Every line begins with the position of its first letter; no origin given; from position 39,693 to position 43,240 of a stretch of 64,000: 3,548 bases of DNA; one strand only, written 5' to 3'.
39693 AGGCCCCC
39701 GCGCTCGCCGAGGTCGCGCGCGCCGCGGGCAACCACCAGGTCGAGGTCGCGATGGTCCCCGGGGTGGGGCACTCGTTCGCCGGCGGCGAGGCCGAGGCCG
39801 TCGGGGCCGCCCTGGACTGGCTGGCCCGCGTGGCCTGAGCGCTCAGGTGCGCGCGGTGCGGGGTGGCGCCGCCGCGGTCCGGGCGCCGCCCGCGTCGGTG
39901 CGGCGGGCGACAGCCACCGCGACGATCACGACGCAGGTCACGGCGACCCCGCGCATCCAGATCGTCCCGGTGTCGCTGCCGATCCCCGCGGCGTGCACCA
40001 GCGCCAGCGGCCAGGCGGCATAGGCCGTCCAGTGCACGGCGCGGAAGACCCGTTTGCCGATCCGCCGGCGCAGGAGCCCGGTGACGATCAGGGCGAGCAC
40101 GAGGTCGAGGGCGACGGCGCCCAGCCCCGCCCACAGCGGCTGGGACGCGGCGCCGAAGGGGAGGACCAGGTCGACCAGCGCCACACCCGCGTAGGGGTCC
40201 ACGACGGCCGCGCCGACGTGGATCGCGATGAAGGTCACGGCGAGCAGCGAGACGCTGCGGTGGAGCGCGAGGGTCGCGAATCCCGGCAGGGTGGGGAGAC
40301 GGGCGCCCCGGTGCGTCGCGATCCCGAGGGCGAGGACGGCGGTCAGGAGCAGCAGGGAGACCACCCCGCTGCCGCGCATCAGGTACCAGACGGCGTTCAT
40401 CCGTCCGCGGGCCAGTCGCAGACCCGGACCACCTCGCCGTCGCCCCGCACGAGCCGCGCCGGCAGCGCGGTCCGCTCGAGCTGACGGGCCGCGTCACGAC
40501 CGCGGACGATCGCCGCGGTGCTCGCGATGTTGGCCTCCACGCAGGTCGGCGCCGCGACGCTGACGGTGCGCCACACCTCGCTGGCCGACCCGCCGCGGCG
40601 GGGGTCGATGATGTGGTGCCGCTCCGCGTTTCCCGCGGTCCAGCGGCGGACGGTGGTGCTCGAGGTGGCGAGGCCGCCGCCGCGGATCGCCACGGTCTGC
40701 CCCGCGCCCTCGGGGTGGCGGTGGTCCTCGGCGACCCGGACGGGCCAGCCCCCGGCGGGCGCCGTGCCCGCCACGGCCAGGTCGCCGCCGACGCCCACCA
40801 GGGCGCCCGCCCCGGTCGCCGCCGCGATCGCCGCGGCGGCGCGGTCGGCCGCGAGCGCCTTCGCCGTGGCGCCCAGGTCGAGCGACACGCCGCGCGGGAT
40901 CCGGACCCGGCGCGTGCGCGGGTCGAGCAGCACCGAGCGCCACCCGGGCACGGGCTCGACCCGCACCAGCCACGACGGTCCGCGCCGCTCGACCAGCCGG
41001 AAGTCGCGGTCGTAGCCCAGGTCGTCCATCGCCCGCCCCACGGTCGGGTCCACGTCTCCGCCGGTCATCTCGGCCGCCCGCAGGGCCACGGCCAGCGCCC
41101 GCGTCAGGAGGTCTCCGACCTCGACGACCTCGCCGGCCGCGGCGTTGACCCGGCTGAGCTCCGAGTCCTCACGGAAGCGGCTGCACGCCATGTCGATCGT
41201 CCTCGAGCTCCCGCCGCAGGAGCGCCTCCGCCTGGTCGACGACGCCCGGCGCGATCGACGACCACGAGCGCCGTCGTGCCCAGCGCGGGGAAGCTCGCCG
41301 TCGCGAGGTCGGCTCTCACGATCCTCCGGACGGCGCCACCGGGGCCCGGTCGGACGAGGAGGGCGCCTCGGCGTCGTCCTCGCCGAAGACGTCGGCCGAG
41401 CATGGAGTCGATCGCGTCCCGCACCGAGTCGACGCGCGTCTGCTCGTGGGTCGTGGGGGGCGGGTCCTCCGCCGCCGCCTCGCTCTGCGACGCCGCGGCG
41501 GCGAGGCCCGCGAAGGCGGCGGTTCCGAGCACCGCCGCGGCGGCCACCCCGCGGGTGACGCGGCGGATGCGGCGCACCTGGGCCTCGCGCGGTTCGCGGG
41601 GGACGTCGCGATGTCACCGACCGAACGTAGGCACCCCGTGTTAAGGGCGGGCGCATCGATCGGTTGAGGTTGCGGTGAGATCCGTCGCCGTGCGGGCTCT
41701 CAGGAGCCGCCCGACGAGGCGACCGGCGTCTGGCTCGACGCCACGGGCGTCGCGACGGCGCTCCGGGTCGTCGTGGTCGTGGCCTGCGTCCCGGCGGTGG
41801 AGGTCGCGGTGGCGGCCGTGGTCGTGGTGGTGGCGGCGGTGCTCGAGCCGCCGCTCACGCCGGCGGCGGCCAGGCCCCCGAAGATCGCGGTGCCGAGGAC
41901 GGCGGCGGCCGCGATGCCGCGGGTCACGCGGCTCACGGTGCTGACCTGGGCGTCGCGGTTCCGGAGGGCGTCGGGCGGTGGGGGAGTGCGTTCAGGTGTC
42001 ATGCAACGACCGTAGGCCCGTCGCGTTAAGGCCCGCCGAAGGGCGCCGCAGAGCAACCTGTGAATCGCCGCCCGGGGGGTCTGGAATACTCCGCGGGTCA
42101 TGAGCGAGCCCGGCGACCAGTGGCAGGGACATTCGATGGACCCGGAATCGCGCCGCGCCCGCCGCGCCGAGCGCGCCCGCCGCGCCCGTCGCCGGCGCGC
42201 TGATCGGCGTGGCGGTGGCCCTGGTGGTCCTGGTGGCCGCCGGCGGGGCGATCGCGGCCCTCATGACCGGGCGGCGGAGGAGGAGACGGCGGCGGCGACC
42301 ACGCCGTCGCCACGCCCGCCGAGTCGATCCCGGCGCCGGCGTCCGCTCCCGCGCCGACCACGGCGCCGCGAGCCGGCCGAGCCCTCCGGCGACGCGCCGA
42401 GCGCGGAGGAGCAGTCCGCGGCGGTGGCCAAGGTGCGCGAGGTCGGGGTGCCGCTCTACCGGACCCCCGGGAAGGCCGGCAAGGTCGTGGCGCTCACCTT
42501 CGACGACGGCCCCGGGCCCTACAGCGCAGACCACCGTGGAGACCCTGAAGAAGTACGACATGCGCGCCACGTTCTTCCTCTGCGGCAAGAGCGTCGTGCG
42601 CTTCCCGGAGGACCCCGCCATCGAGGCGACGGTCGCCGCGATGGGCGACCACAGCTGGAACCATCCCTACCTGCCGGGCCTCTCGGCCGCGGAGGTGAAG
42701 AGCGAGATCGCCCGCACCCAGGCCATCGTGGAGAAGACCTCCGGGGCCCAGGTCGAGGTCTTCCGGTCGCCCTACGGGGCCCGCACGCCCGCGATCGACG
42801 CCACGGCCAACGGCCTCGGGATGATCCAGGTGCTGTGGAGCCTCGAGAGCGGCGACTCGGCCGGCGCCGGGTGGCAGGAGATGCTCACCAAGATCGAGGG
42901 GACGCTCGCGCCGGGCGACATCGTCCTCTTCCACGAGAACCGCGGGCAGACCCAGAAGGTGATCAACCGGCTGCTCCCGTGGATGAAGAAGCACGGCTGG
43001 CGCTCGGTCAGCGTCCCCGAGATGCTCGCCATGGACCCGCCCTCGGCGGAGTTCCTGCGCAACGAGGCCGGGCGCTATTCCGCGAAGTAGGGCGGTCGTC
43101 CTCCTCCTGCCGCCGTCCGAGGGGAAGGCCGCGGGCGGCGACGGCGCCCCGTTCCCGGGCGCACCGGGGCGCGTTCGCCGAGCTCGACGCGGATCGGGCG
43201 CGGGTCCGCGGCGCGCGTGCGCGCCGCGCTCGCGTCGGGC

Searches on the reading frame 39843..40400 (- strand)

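Call 8: search_protein_families(library=pfam, proteins=[window:39843-40400:-])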
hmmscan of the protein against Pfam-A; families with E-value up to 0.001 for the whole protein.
window:39843-40400:- (185 aa): 1 family
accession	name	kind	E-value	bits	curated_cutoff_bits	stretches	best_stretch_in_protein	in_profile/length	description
PF01794.25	Ferric_reduct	-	1.3e-08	35.4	28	1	12-133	2-120/121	Ferric reductase like transmembrane component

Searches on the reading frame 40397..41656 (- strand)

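Call 8: search_protein_families(library=pfam, proteins=[window:40397-41656:-])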
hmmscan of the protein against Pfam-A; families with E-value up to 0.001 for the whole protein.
window:40397-41656:- (419 aa): 1 family
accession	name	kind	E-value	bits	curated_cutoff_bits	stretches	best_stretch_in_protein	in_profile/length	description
PF02424.20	ApbE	-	1.8e-44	152.7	25.6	1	152-394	22-255/266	ApbE family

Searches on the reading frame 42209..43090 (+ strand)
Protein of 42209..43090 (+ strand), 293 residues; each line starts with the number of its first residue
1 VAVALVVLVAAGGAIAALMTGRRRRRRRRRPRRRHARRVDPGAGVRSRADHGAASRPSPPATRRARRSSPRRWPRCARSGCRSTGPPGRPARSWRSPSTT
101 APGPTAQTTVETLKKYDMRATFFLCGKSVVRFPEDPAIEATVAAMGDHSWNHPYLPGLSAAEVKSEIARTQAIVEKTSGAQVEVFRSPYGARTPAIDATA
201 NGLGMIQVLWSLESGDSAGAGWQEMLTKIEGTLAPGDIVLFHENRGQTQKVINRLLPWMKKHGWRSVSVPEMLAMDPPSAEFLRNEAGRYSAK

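Call 8: search_protein_families(library=pfam, proteins=[window:42209-43090:+])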
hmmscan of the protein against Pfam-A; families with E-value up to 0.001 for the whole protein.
window:42209-43090:+ (293 aa): 1 family
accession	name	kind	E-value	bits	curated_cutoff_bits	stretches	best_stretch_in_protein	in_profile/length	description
PF01522.26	Polysacc_deac_1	-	1.1e-19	71.1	23.1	1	105-205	20-121/124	Polysaccharide deacetylase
